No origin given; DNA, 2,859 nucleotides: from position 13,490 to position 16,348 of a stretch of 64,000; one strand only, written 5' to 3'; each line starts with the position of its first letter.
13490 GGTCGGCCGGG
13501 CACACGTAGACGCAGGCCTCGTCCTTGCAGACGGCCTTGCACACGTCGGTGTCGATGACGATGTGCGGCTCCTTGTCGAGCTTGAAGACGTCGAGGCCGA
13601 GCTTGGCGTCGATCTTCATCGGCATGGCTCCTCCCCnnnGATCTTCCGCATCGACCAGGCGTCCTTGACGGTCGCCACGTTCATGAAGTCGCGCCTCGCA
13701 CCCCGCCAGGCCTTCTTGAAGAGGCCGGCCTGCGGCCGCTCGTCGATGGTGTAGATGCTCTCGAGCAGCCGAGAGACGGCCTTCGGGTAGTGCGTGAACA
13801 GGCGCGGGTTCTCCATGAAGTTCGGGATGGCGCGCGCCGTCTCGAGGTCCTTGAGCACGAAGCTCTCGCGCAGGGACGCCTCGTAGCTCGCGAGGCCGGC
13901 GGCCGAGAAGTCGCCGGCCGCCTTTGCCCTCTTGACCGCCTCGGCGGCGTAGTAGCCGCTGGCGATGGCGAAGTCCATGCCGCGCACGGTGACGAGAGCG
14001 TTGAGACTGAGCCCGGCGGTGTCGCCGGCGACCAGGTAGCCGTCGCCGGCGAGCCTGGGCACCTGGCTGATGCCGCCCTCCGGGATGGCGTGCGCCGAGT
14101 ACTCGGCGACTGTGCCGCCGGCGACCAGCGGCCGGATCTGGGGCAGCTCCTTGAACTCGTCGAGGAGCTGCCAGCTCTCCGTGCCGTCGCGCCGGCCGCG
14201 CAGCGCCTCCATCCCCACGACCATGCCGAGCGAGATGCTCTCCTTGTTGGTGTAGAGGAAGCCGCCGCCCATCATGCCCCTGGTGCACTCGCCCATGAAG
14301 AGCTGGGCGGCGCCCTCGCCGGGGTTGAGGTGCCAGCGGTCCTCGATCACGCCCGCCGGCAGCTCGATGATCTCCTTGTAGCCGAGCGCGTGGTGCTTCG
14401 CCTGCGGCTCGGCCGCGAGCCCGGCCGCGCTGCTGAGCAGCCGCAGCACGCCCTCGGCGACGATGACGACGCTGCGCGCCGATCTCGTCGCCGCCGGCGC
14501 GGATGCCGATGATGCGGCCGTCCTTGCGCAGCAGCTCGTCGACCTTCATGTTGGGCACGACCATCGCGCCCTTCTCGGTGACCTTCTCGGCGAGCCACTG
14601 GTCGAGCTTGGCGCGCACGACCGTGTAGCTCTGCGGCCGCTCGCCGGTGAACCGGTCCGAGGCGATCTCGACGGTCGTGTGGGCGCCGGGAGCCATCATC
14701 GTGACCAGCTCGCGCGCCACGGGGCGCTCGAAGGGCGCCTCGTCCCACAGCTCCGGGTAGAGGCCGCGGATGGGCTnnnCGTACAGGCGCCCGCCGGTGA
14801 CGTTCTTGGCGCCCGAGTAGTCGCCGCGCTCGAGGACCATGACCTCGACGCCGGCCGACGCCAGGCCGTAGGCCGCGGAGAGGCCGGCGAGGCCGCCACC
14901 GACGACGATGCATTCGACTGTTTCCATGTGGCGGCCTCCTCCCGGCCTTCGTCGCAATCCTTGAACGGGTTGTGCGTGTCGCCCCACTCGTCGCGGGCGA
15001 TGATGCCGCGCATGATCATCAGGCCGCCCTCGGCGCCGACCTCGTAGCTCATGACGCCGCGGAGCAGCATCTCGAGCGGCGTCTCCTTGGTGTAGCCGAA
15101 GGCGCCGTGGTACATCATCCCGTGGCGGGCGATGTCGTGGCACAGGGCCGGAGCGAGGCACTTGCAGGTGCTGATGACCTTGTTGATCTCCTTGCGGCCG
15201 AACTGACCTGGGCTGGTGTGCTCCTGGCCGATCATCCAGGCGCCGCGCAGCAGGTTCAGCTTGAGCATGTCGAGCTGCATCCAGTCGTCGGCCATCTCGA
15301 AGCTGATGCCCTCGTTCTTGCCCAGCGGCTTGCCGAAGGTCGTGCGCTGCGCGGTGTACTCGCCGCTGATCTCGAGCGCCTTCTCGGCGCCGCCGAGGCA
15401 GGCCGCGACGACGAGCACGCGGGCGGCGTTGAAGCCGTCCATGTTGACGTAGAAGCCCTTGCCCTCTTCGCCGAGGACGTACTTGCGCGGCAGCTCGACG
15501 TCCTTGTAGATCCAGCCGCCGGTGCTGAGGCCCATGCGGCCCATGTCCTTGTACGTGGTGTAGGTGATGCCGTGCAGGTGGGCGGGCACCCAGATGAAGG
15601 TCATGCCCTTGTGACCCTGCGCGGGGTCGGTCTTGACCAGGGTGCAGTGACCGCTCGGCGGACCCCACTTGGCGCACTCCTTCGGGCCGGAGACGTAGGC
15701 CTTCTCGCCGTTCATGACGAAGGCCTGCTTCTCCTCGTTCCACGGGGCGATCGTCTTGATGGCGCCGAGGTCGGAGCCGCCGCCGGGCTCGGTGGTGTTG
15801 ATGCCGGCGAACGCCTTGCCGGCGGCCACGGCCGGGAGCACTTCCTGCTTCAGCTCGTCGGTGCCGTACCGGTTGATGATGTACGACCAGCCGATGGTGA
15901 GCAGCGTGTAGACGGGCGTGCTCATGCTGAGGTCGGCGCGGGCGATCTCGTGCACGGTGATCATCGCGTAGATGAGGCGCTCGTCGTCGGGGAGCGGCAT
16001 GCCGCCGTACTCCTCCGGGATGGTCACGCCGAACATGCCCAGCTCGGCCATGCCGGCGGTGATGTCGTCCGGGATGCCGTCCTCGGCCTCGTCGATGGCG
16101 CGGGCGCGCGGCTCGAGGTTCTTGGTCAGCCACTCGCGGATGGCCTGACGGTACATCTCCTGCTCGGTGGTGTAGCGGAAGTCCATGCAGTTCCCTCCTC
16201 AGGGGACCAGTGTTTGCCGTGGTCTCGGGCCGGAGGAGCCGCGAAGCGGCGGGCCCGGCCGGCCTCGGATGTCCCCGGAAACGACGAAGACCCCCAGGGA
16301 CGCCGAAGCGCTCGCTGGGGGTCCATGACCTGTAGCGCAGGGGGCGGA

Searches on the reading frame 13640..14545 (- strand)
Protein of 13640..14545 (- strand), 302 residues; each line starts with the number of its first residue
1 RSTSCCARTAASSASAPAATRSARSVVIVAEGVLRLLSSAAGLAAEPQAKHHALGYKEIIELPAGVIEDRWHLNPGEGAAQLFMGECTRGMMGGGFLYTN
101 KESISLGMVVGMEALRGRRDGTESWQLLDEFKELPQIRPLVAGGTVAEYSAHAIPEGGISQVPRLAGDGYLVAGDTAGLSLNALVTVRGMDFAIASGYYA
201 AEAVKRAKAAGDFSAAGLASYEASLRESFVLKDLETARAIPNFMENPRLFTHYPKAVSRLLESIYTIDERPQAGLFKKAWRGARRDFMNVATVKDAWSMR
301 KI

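Call 62: search_protein_families(library=pfam, proteins=[window:13640-14545:-], max_evalue=0.00001)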
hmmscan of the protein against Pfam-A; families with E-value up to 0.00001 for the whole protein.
window:13640-14545:- (302 aa): 1 family
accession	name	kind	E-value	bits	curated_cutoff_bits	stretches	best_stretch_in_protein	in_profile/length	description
PF21162.3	ETFQO_UQ-bd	-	7.2e-06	26.9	27.7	0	87-154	29-96/96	ETF-QO, ubiquinone-binding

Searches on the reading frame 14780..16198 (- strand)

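Call 62: search_protein_families(library=pfam, proteins=[window:14780-16198:-], max_evalue=0.00001)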
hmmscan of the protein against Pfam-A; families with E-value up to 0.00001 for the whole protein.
window:14780-16198:- (473 aa): 3 families
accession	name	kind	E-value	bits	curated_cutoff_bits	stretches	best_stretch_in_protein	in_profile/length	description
PF02771.21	Acyl-CoA_dh_N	-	3.7e-27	95.4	22.9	1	10-128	1-113/113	Acyl-CoA dehydrogenase, N-terminal domain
PF00441.29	Acyl-CoA_dh_1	-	8.2e-26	91.4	22.4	1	246-402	1-147/150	Acyl-CoA dehydrogenase, C-terminal domain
PF02770.24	Acyl-CoA_dh_M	-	2.3e-11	44.1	33.3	1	134-234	3-97/97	Acyl-CoA dehydrogenase, middle domain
